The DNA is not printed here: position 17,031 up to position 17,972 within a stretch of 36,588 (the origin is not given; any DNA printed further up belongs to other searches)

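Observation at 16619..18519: LOG-like N-glycosidase, non-canonical GTP-cyclohydrolase-II-fold enzyme and atypical SDR: a candidate undescribed nucleotide/pyrimidine nitrogen-salvage module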

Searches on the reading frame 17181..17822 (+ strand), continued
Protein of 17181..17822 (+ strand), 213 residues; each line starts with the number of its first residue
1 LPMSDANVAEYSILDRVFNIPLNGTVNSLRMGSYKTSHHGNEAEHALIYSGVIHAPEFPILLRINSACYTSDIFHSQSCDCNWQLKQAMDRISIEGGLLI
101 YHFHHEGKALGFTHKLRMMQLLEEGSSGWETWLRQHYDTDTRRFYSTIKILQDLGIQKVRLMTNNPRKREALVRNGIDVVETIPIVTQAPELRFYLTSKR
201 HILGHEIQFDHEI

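Call 29: search_protein_families(library=pfam, proteins=[P0172, P0173, P0183, P0186, P0190, P0191, P0176, P0178, P0185, P0198], max_evalue=0.001)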
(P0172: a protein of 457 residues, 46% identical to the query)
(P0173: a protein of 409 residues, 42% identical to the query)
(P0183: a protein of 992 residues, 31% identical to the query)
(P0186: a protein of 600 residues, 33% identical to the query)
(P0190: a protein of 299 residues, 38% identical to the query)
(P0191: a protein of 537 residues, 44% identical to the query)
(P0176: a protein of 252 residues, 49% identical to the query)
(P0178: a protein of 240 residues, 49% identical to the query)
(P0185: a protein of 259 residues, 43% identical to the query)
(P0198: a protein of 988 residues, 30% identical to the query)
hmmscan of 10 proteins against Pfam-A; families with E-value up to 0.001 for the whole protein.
P0172 (457 aa): 3 families
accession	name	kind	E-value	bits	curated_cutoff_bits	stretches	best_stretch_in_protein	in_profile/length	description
PF00925.25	GTP_cyclohydro2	-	1.4e-36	126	23.3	1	28-181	18-165/165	GTP cyclohydrolase II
PF13561.12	adh_short_C2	-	1.6e-17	64.3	27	1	265-448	49-234/236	Enoyl-(Acyl carrier protein) reductase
PF00106.31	adh_short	-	8.3e-17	61.7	26.6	1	261-402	51-193/195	short chain dehydrogenase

P0173 (409 aa): 4 families
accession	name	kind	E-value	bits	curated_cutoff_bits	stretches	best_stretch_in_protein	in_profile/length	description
PF13023.12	HD_3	-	8.3e-51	172.6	22.5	1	16-178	1-165/165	HD domain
PF00925.25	GTP_cyclohydro2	-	2.9e-38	131.5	23.3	1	240-383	24-165/165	GTP cyclohydrolase II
PF12917.13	YfbR-like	-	2.7e-11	43.9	25.9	1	15-139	5-135/182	5'-deoxynucleotidase YfbR-like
PF01966.28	HD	-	3.2e-07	31.1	22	1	38-139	2-113/116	HD domain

P0183 (992 aa): 1 family
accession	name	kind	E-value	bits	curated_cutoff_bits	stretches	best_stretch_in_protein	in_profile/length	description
PF00925.25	GTP_cyclohydro2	-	9.6e-81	269.6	23.3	3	787-921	31-162/165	GTP cyclohydrolase II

P0186 (600 aa): 1 family
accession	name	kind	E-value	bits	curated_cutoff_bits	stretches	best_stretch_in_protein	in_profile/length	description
PF00925.25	GTP_cyclohydro2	-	3.2e-94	313.5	23.3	2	83-241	7-163/165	GTP cyclohydrolase II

P0190 (299 aa): 2 families
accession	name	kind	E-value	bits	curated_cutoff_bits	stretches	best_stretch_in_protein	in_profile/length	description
PF00925.25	GTP_cyclohydro2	-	1.1e-39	136.1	23.3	1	104-270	4-165/165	GTP cyclohydrolase II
PF00294.29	PfkB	-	1.6e-09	38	25.8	1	4-60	242-298/302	pfkB family carbohydrate kinase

P0191 (537 aa): 2 families
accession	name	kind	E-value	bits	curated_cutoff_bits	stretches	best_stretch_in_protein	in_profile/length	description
PF00925.25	GTP_cyclohydro2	-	8.5e-41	139.7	23.3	1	24-190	5-162/165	GTP cyclohydrolase II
PF00215.30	OMPdecase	-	3.1e-27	96.3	27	1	281-500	17-209/221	Orotidine 5'-phosphate decarboxylase / HUMPS family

P0176 (252 aa): 1 family
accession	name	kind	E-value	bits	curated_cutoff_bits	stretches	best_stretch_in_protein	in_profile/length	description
PF00925.25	GTP_cyclohydro2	-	7.4e-27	94.4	23.3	1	73-206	27-164/165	GTP cyclohydrolase II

P0178 (240 aa): 1 family
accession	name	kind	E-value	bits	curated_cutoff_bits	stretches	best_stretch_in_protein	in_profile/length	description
PF00925.25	GTP_cyclohydro2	-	2.8e-33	115.2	23.3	1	68-209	19-162/165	GTP cyclohydrolase II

P0185 (259 aa): 1 family
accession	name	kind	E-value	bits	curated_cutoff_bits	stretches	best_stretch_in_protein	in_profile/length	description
PF00925.25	GTP_cyclohydro2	-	2.9e-34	118.5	23.3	1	68-205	23-164/165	GTP cyclohydrolase II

P0198 (988 aa): 1 family
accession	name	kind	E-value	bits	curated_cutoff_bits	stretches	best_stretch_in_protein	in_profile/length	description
PF00925.25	GTP_cyclohydro2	-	2.2e-80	268.5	23.3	3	32-159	28-161/165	GTP cyclohydrolase II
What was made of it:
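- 17812..18519 (+): SDR (235 aa) with a GxxGxLG glycine motif, Asp at the end of beta-2 (NAD-type) and an intact Asn/Ser/YxxxK catalytic set. Fused to the GCHII-like domain in P0172 (call 29).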

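Call 48: find_related_loci(query=A2, collection=metagenome_contigs, flank=10000)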
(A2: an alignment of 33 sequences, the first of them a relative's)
Query A2 (211 aa) in metagenome_contigs; peptide patterns used: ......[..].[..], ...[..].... (x = any residue, [..] = any of these).
56 stretches matched a pattern; 26 encode a relative of the query (tblastn E <= 1e-3); 26 distinct loci.
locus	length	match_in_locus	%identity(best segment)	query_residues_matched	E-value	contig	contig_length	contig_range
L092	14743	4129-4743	53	5-208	6e-68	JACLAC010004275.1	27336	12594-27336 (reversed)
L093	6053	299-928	52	4-210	4e-67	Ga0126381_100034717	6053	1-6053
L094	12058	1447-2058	52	8-209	1e-66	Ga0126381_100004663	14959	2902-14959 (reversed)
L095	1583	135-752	51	7-210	1e-67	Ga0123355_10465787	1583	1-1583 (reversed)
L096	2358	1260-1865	50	8-207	2e-65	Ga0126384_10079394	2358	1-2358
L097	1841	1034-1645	50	8-209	2e-64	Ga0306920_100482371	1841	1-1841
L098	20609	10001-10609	49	9-209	4e-61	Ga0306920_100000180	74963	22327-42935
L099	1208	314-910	50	6-207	8e-65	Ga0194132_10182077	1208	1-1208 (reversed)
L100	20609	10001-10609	44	8-208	4e-56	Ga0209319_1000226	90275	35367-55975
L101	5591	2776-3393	46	5-207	1e-55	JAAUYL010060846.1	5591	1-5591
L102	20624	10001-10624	43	3-208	2e-55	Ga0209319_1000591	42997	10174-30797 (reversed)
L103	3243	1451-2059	47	6-205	2e-55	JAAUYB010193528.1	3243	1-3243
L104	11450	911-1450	47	27-205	5e-53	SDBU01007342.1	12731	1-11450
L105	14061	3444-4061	45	9-208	3e-51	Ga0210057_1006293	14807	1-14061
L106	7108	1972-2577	45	9-208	3e-50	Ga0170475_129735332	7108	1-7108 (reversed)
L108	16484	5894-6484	44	11-205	6e-48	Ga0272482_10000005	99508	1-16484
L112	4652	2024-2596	41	10-205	1e-40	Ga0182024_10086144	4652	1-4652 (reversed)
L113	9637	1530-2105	41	11-200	2e-39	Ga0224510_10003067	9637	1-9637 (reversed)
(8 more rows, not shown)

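Call 51: search_protein_families(library=pfam, proteins=[L112:3459-4394:+, L094:2800-3399:-, L104:4257-9251:+, L097:1001-1783:-, L100:11345-12868:+], max_evalue=0.001)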
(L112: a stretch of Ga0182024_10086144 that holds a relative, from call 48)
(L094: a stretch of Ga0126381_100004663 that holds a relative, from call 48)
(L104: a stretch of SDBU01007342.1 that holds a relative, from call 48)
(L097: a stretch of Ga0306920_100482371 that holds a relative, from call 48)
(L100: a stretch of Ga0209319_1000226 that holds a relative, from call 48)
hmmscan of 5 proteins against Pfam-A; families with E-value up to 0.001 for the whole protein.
L112:3459-4394:+ (311 aa): 3 families
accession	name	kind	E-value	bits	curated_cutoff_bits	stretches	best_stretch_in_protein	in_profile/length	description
PF08282.18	Hydrolase_3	-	9.3e-54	183.3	20.9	1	42-285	2-245/255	haloacid dehalogenase-like hydrolase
PF05116.19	S6PP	-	8.2e-09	35.8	20.3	0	152-294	90-231/247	Sucrose-6F-phosphate phosphohydrolase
PF00702.32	Hydrolase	-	8.5e-06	26.7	26.4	1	40-263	3-191/191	haloacid dehalogenase-like hydrolase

L094:2800-3399:- (199 aa): 3 families
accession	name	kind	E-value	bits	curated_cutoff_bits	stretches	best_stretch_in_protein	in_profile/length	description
PF13023.12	HD_3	-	2.6e-43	148.2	22.5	1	15-176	1-165/165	HD domain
PF12917.13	YfbR-like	-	1.8e-10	41.3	25.9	1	10-127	1-127/182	5'-deoxynucleotidase YfbR-like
PF01966.28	HD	-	2.6e-05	24.9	22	1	37-137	2-113/116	HD domain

L104:4257-9251:+ (1664 aa): 0 families

L097:1001-1783:- (260 aa): 0 families

L100:11345-12868:+ (507 aa): 3 families
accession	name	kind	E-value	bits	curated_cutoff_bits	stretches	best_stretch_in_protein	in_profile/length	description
PF07690.21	MFS_1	-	5.9e-54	183.7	33.4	1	19-410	2-346/347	Major Facilitator Superfamily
PF12832.13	MFS_1_like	-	1.7e-10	40.9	25.2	1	44-171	243-372/373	MFS_1 like family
PF00083.30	Sugar_tr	-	2.7e-09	36.9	22.3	1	45-186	43-190/452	Sugar (and other) transporter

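Call 52: search_solved_structures(query=A2, max_evalue=0.01, show_alignments=5)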
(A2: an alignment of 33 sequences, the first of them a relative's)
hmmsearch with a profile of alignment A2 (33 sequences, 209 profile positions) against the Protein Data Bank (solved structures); distinct sequences matched with E-value up to 0.01: 5.
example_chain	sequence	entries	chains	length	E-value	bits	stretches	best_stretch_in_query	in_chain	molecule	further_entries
4i14_A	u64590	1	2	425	1.1e-39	139.2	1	5-204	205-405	Riboflavin biosynthesis protein RibBA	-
2bz0_A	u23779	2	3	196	2.5e-37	131.5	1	11-204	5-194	GTP CYCLOHYDROLASE II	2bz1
4rl4_A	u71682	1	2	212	4.4e-36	127.5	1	19-203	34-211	GTP cyclohydrolase-2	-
7ej3_A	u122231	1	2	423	1e-08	38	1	55-182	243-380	GTP cyclohydrolase II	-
7eev_A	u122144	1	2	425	1.1e-08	38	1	55-182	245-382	GTP cyclohydrolase II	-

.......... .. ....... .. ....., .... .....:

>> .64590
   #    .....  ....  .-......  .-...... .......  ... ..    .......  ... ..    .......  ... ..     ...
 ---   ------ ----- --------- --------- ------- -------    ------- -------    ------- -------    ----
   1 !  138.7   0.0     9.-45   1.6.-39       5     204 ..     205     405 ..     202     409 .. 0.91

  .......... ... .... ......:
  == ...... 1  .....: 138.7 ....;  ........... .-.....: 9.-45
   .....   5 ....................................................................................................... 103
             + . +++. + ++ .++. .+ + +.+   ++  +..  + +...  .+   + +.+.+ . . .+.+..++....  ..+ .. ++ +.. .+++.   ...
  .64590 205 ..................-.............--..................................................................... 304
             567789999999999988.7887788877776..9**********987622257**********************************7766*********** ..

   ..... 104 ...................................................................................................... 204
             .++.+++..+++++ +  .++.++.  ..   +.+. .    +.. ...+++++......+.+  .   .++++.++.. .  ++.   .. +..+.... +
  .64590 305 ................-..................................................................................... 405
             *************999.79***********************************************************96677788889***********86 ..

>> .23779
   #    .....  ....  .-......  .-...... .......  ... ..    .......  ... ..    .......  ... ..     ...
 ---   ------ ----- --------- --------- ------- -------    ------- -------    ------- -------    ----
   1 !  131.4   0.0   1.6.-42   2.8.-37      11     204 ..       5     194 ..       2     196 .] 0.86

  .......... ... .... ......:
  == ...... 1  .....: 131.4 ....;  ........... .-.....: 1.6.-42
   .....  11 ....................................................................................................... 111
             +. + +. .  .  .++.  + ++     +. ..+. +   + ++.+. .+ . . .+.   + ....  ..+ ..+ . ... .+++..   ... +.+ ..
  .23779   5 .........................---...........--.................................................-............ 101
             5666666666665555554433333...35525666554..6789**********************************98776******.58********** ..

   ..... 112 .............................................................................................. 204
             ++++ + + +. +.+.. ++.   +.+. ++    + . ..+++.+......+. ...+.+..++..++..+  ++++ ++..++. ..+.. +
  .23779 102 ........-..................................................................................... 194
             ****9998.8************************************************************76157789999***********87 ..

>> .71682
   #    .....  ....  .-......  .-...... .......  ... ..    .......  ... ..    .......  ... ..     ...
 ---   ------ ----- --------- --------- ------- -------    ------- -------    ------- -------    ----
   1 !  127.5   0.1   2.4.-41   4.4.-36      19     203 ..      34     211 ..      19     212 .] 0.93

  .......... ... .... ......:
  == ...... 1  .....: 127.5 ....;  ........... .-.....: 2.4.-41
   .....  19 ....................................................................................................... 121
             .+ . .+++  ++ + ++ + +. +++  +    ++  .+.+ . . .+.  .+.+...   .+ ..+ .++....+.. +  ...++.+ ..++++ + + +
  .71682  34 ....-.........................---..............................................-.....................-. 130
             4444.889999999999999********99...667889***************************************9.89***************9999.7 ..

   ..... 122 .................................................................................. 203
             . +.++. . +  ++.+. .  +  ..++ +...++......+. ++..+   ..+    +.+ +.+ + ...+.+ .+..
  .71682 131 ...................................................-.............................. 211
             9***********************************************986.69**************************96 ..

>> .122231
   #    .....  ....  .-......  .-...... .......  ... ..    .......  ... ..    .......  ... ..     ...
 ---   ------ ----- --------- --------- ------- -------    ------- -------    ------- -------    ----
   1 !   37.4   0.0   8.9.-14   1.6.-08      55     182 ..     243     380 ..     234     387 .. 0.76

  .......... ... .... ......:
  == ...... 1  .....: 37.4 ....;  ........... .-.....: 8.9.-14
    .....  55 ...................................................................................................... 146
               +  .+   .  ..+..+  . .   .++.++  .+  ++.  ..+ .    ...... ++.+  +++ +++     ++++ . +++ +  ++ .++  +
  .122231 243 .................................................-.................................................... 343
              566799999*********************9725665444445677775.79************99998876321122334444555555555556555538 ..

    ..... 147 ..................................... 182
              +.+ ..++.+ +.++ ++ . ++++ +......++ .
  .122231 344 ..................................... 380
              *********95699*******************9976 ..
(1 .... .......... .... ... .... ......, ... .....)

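Call 56: search_protein_families(library=pfam, proteins=[L098:2038-2706:+, L098:1402-1794:+, L098:11364-12197:-, L098:12207-13709:-, L098:13706-14479:-, L098:14487-15893:-, L098:15890-16630:-, L098:17157-17801:+, L098:18336-19343:-, L098:379-861:+], max_evalue=0.001)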
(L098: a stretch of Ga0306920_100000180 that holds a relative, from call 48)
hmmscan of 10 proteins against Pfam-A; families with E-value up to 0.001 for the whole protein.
L098:2038-2706:+ (222 aa): 0 families

L098:1402-1794:+ (130 aa): 2 families
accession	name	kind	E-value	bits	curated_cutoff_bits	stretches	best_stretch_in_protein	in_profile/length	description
PF00106.31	adh_short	-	4.5e-07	30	26.6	1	10-88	1-82/195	short chain dehydrogenase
PF13561.12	adh_short_C2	-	1e-06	28.9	27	1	22-96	9-84/236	Enoyl-(Acyl carrier protein) reductase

L098:11364-12197:- (277 aa): 3 families
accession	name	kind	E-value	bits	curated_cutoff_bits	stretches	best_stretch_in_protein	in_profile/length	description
PF13023.12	HD_3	-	1.5e-43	149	22.5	1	93-253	1-164/165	HD domain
PF12917.13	YfbR-like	-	4e-08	33.6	25.9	1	89-219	2-139/182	5'-deoxynucleotidase YfbR-like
PF01966.28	HD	-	3.8e-05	24.4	22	1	115-216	2-114/116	HD domain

L098:12207-13709:- (500 aa): 0 families

L098:13706-14479:- (257 aa): 1 family
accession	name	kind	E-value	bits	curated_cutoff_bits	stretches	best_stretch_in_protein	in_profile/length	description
PF17131.11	LolA_like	-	3.3e-33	115.3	30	1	76-251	4-182/184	Outer membrane lipoprotein-sorting protein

L098:14487-15893:- (468 aa): 1 family
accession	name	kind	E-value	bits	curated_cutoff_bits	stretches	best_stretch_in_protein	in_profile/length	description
PF02687.27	FtsX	-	4.2e-14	53.1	25.5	1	334-460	2-119/120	FtsX-like permease C-terminal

L098:15890-16630:- (246 aa): 3 families
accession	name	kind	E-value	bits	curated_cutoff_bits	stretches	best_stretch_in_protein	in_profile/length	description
PF00005.33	ABC_tran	-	4.7e-30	105.4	25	1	39-188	1-137/137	ABC transporter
PF13304.12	AAA_21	-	2.3e-10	41.5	27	1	159-224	237-304/304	AAA domain, putative AbiEii toxin, Type IV TA system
PF02463.25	SMC_N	-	4.4e-07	30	40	0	152-233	129-212/220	RecF/RecN/SMC N terminal domain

L098:17157-17801:+ (214 aa): 3 families
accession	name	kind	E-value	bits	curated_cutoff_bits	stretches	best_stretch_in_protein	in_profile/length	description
PF14246.11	TetR_C_7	-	1.3e-17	64.4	22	1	96-210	2-117/119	AefR-like transcriptional repressor, C-terminal domain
PF00440.29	TetR_N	-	5.2e-09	36.2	24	1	24-70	1-47/47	Bacterial regulatory proteins, tetR family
PF16859.10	TetR_C_11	-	1.2e-07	32.5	32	1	89-181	3-97/113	Tetracyclin repressor-like, C-terminal domain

L098:18336-19343:- (335 aa): 0 families

L098:379-861:+ (160 aa): 0 families

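Call 70: search_protein_families(library=padloc, proteins=[window:17187-17819:+], max_evalue=0.01)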
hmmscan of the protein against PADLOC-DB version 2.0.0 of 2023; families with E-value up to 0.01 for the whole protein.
window:17187-17819:+ (211 aa): 0 families

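Call 77: find_homologous_proteins(query=A2, max_evalue=1e-20)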
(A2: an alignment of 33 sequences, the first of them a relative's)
Query A2 (33 sequences) (211 aa, profile of the alignment): 383 proteins with E <= 1e-20 among 4324 candidates; the best 120 are listed.
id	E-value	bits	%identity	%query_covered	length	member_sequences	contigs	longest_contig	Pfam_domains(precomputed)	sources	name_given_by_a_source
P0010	4.6e-97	341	52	99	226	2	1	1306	PF00925.26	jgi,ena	jgi:GTP cyclohydrolase II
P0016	7.8e-97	341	51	96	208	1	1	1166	PF00925.26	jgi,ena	jgi:GTP cyclohydrolase II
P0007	1.2e-96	340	52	96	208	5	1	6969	PF00925.26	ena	-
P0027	2.4e-96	339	50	96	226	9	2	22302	PF00925.26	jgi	-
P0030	3.0e-96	339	49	95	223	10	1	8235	PF00925.26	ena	-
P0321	5.6e-96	338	50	95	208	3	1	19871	PF00925.26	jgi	jgi:3,4-dihydroxy 2-butanone 4-phosphate synthase/GTP cyclohydrolase II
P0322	9.6e-96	337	53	95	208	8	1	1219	PF00925.26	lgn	-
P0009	1.1e-95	337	52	98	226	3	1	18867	PF00925.26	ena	-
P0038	1.5e-95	336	48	95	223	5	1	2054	PF00925.26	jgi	-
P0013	1.7e-95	336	52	94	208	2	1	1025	PF00925.26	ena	-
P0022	2.2e-95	336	51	97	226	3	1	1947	PF00925.26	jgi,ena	-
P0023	2.8e-95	336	51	96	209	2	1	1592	PF00925.26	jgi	jgi:GTP cyclohydrolase II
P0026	4.7e-95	335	51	95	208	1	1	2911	PF00925.26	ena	-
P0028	7.4e-95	334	51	96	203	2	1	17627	PF00925.26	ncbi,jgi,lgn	jgi:3,4-dihydroxy 2-butanone 4-phosphate synthase/GTP cyclohydrolase II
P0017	7.6e-95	334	51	96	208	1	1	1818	PF00925.26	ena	-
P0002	1.8e-92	326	60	96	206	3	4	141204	PF00925.26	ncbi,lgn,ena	-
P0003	8.4e-91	321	58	97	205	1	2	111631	PF00925.26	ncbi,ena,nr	ncbi:MAG: GTP cyclohydrolase [Candidatus Margulisbacteria bacterium]|nr:GTP cyclohydrolase [Candidat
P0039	1.2e-89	317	48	95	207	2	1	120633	PF00925.26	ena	-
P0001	7.6e-87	308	100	100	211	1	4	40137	PF00925.26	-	-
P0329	1.5e-84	301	46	97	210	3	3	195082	PF00925.26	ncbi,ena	-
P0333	1.5e-80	288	43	95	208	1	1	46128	PF00925.26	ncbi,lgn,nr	ncbi:MAG: GTP cyclohydrolase II RibA [Gammaproteobacteria bacterium]|nr:GTP cyclohydrolase II RibA [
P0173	4.4e-77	276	42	94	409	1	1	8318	PF00925.26,PF12917.14,PF01966.29,PF13023.13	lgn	-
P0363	8.2e-65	236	41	90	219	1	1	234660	PF00925.26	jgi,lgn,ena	-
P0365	2.9e-63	231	38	91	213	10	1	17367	PF00925.26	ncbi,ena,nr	ncbi:MAG: GTP cyclohydrolase II RibA [Nanoarchaeota archaeon]|nr:GTP cyclohydrolase II RibA [Nanoarc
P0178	9.2e-59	216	44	97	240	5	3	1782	PF00925.26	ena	-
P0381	2.0e-58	215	37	93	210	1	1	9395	PF00925.26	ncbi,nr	ncbi:MAG: GTP cyclohydrolase [Candidatus Moranbacteria bacterium]|nr:GTP cyclohydrolase [Candidatus 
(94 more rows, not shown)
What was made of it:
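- Fusions: GCHII-SDR (P0172), GCHII-OMPdecase (P0191), and HD_3 nucleotidase-GCHII (P0173 and four others) (calls 29, 77). HD or HAD phosphatases recur beside or fused to the enzyme, as riboflavin synthesis also needs a phosphatase (calls 29, 51, 77). It is present in cyanobacteria as an extra 'putative' copy (call 77).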
